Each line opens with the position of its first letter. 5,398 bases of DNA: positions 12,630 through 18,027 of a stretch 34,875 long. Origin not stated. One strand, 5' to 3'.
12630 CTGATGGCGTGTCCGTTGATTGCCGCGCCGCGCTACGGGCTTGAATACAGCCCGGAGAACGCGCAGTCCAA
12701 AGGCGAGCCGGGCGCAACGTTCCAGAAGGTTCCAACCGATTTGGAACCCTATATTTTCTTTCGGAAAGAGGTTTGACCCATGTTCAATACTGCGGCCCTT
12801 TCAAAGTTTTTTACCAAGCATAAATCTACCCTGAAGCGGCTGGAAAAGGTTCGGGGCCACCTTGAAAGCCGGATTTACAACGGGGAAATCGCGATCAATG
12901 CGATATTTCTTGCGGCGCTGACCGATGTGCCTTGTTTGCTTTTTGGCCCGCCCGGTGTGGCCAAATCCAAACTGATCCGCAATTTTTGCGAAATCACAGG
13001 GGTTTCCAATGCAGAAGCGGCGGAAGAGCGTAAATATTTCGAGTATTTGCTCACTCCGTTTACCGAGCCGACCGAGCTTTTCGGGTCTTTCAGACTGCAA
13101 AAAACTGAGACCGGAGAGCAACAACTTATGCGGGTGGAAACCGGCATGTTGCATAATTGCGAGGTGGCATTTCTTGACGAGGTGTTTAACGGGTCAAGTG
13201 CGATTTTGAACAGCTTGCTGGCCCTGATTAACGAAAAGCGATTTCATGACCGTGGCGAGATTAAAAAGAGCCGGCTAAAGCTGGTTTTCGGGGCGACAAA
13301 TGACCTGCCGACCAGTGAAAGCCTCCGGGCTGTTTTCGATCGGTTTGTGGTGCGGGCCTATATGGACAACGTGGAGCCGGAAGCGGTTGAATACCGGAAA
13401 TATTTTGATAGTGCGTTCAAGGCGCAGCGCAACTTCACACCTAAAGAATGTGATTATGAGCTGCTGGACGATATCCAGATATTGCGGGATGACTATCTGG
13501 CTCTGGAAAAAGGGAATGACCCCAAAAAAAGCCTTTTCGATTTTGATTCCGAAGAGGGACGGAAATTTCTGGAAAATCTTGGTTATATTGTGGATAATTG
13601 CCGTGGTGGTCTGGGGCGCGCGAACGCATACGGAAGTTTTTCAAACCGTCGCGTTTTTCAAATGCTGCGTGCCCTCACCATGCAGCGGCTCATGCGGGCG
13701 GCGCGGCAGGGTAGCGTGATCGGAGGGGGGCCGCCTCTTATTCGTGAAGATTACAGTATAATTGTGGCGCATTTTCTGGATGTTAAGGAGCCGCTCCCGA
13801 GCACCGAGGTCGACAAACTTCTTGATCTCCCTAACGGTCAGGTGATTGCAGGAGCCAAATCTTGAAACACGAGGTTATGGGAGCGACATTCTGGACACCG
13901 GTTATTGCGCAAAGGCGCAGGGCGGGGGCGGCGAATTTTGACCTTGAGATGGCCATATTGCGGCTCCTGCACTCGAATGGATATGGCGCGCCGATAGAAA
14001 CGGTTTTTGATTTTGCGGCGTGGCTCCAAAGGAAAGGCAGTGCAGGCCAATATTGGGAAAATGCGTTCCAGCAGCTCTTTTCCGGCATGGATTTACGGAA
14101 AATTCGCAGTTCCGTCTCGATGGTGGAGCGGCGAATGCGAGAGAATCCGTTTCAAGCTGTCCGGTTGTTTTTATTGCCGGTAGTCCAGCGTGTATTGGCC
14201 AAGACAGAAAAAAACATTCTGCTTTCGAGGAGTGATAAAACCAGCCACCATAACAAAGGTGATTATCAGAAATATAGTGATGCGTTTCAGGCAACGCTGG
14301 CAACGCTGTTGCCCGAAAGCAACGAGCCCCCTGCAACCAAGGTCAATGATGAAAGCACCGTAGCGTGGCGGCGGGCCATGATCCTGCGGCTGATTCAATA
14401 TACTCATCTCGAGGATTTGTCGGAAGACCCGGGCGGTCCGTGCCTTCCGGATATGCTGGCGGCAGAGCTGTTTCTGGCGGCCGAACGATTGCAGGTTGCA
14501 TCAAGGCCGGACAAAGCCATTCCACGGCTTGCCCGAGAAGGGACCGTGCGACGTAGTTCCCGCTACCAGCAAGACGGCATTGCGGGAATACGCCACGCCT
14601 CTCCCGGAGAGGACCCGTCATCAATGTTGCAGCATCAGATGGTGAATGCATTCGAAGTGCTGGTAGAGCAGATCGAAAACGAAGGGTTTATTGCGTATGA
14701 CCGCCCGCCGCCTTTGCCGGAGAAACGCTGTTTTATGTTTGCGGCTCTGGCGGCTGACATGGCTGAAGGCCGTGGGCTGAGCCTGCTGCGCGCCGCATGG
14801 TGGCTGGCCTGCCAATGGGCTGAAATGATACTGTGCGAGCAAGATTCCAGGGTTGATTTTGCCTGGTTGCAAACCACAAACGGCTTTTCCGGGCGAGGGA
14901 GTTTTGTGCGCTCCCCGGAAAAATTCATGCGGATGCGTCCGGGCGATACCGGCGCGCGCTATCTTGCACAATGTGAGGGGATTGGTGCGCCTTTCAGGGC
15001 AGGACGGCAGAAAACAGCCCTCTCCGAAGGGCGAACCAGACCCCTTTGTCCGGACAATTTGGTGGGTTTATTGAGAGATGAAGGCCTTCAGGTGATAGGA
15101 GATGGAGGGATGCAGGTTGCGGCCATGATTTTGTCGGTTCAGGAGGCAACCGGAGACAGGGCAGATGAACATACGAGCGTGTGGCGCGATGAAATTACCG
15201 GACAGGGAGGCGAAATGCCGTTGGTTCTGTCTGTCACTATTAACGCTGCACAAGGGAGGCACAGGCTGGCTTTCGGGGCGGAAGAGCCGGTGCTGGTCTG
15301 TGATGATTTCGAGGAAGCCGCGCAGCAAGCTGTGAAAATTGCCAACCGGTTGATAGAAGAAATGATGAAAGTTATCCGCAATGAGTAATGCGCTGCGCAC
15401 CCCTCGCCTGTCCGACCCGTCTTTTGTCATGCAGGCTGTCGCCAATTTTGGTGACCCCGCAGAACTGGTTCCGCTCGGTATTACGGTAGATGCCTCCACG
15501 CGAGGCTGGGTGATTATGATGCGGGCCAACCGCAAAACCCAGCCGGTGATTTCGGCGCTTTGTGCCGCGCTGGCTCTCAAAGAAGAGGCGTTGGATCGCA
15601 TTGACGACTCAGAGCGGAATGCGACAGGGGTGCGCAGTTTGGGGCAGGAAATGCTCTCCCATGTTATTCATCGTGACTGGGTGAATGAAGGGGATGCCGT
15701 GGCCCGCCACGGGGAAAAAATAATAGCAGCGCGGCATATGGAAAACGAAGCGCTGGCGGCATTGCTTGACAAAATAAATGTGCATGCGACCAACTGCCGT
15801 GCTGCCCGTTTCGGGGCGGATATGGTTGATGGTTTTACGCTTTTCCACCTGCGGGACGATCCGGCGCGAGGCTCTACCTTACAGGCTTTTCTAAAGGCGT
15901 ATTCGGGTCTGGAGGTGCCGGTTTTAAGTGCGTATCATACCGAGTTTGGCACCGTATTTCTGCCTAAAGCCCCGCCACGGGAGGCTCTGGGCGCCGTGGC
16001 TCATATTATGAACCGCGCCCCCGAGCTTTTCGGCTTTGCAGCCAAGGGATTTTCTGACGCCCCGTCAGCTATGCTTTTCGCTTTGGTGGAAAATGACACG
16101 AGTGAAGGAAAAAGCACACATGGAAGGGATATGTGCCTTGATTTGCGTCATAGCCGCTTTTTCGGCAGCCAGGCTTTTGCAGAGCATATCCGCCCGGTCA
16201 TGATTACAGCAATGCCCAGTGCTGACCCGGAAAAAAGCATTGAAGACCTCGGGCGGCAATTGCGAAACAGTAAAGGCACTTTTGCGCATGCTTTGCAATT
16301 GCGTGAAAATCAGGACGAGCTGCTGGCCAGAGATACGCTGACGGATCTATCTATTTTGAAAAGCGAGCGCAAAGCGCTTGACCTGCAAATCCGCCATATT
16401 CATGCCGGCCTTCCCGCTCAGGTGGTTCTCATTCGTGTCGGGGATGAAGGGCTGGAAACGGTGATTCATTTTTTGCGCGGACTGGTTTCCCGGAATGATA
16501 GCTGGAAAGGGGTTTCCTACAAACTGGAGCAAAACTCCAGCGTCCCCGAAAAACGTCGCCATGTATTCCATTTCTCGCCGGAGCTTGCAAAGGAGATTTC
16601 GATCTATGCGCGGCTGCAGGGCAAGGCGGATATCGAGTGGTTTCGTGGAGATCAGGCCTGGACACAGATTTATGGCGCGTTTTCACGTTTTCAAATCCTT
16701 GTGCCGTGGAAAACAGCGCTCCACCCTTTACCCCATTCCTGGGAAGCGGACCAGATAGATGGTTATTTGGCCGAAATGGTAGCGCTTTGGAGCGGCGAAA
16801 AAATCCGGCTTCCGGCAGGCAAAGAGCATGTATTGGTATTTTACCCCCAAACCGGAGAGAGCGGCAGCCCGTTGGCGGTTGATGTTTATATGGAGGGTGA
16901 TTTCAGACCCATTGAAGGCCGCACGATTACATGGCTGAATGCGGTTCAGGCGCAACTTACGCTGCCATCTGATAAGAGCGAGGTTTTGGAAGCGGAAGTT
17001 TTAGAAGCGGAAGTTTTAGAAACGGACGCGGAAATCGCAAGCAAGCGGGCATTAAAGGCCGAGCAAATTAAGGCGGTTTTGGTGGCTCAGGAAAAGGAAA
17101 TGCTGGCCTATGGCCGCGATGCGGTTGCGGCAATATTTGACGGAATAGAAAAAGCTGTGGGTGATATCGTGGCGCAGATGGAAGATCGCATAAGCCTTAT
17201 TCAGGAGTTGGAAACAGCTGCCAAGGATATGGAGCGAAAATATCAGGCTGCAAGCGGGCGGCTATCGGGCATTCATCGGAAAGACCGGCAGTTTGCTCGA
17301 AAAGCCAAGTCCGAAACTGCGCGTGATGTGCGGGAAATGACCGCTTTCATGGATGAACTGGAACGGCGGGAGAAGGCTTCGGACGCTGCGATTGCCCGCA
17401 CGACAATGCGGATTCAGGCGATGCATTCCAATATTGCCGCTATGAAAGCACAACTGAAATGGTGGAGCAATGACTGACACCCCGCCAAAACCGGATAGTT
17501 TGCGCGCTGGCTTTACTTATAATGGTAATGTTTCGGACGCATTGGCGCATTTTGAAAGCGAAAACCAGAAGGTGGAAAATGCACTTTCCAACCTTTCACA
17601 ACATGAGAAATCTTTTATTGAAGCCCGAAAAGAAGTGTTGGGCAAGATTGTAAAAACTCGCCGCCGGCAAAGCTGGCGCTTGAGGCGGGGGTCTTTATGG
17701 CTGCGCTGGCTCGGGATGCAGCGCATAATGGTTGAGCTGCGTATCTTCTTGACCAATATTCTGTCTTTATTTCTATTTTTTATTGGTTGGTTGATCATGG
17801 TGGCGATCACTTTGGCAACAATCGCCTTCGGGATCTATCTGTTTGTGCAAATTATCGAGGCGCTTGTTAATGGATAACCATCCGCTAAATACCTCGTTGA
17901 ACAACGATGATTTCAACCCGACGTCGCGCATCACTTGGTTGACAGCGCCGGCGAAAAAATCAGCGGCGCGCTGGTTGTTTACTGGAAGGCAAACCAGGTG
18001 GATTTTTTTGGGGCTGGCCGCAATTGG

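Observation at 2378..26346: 24-kb, 14-gene operon combining ESCRT-III/Vps4-like, RavA-like, papain-like protease and giant envelope protein genes: candidate undescribed system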

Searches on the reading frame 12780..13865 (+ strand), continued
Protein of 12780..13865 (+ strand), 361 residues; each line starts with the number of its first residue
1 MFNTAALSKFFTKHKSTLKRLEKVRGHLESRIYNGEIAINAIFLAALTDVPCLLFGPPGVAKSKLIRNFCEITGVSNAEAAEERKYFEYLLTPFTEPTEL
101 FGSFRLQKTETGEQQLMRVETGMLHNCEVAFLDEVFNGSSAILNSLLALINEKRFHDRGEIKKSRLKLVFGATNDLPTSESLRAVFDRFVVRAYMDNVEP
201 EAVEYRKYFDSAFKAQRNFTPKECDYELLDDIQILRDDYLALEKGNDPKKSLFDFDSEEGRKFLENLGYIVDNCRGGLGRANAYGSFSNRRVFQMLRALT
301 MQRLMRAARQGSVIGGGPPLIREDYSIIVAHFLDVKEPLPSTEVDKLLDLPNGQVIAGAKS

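Call 114: search_dna_similar(query=window:12780-13865:+, collection=plasmids, mode=protein, max_evalue=1e-30, max_rows=12)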
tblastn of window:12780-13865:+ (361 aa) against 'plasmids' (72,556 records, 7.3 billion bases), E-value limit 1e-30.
Records with a match: 2; places in all: 2; records where one place covers at least 80% of the query: 2.
Best place of each record, by identity: <60% 2.
By first word of the organism name: Paracoccus 2.
By predicted mobility (MOB-suite, as given by PLSDB): conjugative 2.
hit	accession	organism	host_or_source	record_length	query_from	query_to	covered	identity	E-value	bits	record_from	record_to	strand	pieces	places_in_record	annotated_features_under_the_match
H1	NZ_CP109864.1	Paracoccus aminovorans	bacteria,human fecal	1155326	1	338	94%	33.0%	2e-41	162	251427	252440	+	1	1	record has no annotation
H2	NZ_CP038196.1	Paracoccus versutus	single cell,soil adjacent to the roots ...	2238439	1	338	94%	31.8%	6e-40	157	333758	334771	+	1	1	none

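Call 115: get_annotated_region(hit=H2, flank=16000)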
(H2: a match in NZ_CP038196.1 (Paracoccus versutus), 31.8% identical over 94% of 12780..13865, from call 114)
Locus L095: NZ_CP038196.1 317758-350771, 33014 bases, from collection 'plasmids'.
description: Paracoccus versutus strain DSM 17099 plasmid pBEN, complete sequence
organism: Paracoccus versutus (NCBI taxid 34007)
taxonomy: Bacteria; Pseudomonadota; Alphaproteobacteria; Rhodobacterales; Paracoccaceae; Paracoccus; Paracoccus versutus
host: -; source: single cell,soil adjacent to the roots of the plant Clitoria ternatea; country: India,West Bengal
typing (MOB-suite, as given by PLSDB): conjugative; replicon rep_cluster_746; relaxase MOBP,MOBP; mating-pair formation MPF_T
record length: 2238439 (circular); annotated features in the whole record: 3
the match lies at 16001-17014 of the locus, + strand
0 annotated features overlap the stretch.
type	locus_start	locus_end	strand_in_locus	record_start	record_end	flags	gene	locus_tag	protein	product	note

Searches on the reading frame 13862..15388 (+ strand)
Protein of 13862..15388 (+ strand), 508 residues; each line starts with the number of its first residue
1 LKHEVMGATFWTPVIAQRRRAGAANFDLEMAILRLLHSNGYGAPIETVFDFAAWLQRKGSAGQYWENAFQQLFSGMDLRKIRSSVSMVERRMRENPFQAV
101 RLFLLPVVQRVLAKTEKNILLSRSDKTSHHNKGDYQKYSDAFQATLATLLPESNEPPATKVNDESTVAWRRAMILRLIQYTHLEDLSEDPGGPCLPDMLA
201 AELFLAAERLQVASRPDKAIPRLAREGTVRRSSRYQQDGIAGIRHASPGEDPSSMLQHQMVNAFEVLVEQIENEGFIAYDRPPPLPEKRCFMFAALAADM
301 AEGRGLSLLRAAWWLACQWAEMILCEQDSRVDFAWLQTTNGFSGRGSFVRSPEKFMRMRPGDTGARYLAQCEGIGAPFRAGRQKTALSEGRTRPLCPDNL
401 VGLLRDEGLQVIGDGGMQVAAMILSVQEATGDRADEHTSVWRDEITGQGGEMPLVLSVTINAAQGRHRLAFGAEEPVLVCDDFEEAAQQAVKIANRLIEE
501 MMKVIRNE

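Call 3: search_protein_families(library=pfam, proteins=[window:13862-15388:+], max_evalue=0.01)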
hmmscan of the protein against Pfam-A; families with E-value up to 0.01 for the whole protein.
window:13862-15388:+ (508 aa): 0 families

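Call 5: search_protein_families(library=padloc, proteins=[window:13862-15388:+], max_evalue=0.01)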
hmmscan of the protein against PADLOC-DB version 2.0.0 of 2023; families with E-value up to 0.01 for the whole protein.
window:13862-15388:+ (508 aa): 0 families

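Call 6: search_protein_families(library=ncbifam, proteins=[window:13862-15388:+], max_evalue=0.01)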
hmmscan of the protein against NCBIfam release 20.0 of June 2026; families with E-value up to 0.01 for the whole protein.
window:13862-15388:+ (508 aa): 0 families

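Call 42: search_solved_structures(query=window:13862-15388:+, max_evalue=1)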
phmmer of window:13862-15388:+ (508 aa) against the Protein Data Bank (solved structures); distinct sequences matched with E-value up to 1: 0.

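Call 56: search_protein_families(library=pfam, proteins=[window:13862-15388:+], max_evalue=10)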
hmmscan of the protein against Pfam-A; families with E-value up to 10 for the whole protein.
window:13862-15388:+ (508 aa): 1 family
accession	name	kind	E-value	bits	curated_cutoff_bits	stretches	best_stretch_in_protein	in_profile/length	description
PF21834.1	DUF6894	-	8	7.1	24.1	0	479-500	19-40/69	Domain of unknown function (DUF6894)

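Call 90: search_protein_families(library=pfam, alignment_id=A7, max_evalue=0.001)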
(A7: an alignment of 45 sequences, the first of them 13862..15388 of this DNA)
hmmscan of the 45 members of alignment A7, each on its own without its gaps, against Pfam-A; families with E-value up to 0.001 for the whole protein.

A. member 1, window:13862-15388:+ (508 aa): 0 families

B. families by the number of members that match (of 45 scanned): 0 families

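Call 91: search_solved_structures(query=A7, max_evalue=10)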
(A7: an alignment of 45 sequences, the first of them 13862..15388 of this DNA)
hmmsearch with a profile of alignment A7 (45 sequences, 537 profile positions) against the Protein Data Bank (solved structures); distinct sequences matched with E-value up to 10: 2.
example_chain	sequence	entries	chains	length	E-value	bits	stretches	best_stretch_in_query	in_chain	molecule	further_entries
6g2j_Q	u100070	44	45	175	0.63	12.1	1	464-506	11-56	NADH dehydrogenase [ubiquinone] iron-sulfur protein 4, mitochondrial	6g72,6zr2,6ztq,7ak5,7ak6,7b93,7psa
2noj_B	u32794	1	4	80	0.66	12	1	136-179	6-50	Efb homologous protein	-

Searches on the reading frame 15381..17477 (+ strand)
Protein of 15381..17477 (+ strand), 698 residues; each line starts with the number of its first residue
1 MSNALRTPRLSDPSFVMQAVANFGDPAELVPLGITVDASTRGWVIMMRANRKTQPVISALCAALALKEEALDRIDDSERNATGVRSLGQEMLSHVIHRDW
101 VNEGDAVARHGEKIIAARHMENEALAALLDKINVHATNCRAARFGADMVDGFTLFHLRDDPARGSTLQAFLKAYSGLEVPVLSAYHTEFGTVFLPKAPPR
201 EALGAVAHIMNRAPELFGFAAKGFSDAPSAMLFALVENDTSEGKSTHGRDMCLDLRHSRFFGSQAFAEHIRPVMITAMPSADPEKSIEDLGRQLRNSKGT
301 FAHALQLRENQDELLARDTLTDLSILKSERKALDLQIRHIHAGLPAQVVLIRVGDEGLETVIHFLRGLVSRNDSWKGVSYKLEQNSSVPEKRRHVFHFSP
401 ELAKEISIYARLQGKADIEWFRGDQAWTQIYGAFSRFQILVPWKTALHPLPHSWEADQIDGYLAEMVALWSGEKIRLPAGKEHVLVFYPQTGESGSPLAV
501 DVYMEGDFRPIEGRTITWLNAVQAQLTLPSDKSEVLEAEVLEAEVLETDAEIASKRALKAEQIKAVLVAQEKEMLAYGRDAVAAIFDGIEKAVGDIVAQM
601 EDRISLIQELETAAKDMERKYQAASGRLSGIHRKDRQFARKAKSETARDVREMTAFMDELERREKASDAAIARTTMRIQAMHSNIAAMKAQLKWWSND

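Call 4: search_protein_families(library=pfam, proteins=[window:15381-17477:+], max_evalue=0.01)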
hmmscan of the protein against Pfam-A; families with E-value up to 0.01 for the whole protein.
window:15381-17477:+ (698 aa): 0 families

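Call 41: search_solved_structures(query=window:15381-17477:+, max_evalue=1)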
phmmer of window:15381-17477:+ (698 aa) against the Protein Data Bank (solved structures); distinct sequences matched with E-value up to 1: 1.
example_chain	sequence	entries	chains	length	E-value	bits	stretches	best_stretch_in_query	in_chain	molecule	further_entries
9vuh_B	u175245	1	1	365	0.75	11.4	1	258-350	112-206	Cyclin-L1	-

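Call 56: search_protein_families(library=pfam, proteins=[window:15381-17477:+], max_evalue=10)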
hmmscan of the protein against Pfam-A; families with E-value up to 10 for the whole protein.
window:15381-17477:+ (698 aa): 2 families
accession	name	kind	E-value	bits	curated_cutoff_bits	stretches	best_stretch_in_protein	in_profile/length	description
PF16170.10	DUF4873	-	0.022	15.4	25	1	495-557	14-75/91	Domain of unknown function (DUF4873)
PF05192.23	MutS_III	-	0.38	11.5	34.1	1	64-141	109-179/194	MutS domain III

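Call 89: search_protein_families(library=pfam, alignment_id=A6, max_evalue=0.001)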
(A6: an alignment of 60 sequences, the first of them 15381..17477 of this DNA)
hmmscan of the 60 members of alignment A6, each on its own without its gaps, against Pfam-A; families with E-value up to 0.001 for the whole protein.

A. member 1, window:15381-17477:+ (698 aa): 0 families

B. families by the number of members that match (of 60 scanned): 5 families
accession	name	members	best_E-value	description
PF13717.11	Zn_ribbon_4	1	6.4e-09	zinc-ribbon domain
PF13719.11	Zn_ribbon_5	1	5.3e-08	zinc-ribbon domain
PF10211.14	Ax_dynein_light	1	0.00086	Axonemal dynein light chain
PF07889.17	DUF1664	1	0.00092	Protein of unknown function (DUF1664)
PF15294.11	Leu_zip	1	0.00092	Leucine zipper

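Call 92: search_solved_structures(query=A6, max_evalue=10)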
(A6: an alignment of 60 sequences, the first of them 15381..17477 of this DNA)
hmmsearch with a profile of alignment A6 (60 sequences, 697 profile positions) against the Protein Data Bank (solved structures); distinct sequences matched with E-value up to 10: 281 (the best 60 are shown).
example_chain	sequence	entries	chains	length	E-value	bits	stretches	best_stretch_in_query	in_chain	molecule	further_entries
3s84_A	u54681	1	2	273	3.2e-06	29.1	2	545-679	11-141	Apolipoprotein A-IV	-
4tql_A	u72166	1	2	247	2.9e-05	26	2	619-694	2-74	Three helix bundle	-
4xa3_A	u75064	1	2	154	0.00035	22.4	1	599-691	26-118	Gp7-MYH7(1361-1425)-Eb1 chimera protein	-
9hx4_F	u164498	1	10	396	0.00041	22.1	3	545-679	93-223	Apolipoprotein A-IV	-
6gao_A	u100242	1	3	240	0.00051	21.8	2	586-682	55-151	Outer capsid protein sigma-1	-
9cuy_c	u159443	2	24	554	0.00058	21.7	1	606-690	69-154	Short tail fiber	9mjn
6e6a_B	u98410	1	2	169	0.00094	21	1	578-695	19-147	Inclusion membrane protein A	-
6eup_A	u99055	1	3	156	0.0011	20.7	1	577-665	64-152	Adhesin A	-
6eun_A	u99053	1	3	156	0.0013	20.5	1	577-665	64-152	Adhesin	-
6e7e_A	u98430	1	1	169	0.0026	19.5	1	578-695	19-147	Inclusion membrane protein A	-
8qox_B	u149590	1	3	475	0.0045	18.7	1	571-677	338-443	Conserved membrane protein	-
7zr2_A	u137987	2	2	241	0.0053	18.5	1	572-692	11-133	Spike protein S2',Chimeric protein mimic of SARS-CoV-2 Spike HR1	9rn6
7saf_A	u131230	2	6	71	0.0062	18.3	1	585-648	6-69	General control transcription factor GCN4/M protein chimera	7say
6gaj_A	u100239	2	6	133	0.0066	18.2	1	570-690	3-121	Outer capsid protein sigma-1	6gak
8qae_A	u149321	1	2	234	0.0079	17.9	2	599-695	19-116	sc-apCC-6-SLLA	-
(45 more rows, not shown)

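Call 113: search_dna_similar(query=window:15381-17477:+, collection=plasmids, mode=protein, max_evalue=0.00001, max_rows=15)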
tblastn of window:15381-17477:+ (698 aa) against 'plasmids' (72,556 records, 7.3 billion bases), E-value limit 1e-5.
No match.

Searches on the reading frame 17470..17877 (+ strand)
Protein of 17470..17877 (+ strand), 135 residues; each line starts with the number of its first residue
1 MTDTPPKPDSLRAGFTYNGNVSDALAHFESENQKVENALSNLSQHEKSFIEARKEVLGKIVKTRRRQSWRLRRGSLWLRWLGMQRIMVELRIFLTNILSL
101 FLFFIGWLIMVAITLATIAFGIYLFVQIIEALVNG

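Call 4: search_protein_families(library=pfam, proteins=[window:17470-17877:+], max_evalue=0.01)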
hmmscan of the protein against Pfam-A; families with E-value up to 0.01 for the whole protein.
window:17470-17877:+ (135 aa): 0 families

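Call 56: search_protein_families(library=pfam, proteins=[window:17470-17877:+], max_evalue=10)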
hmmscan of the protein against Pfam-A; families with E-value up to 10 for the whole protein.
window:17470-17877:+ (135 aa): 5 families
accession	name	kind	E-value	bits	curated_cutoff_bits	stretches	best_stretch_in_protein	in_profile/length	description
PF07787.17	TMEM43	-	0.037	13.8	23.3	1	52-121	169-244/250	Transmembrane protein 43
PF20990.2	DUF2207_C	-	0.066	13.3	33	1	32-127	91-187/247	Predicted membrane protein (DUF2207) C-terminal domain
PF23906.1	DUF7248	-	0.16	12.4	27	1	102-130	12-40/58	Family of unknown function (DUF7248)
PF15145.11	DUF4577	-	1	9.8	27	1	101-128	61-88/128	Domain of unknown function (DUF4577)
PF19230.4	DUF5883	-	2.1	8.9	25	1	91-129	71-109/120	Family of unknown function (DUF5883)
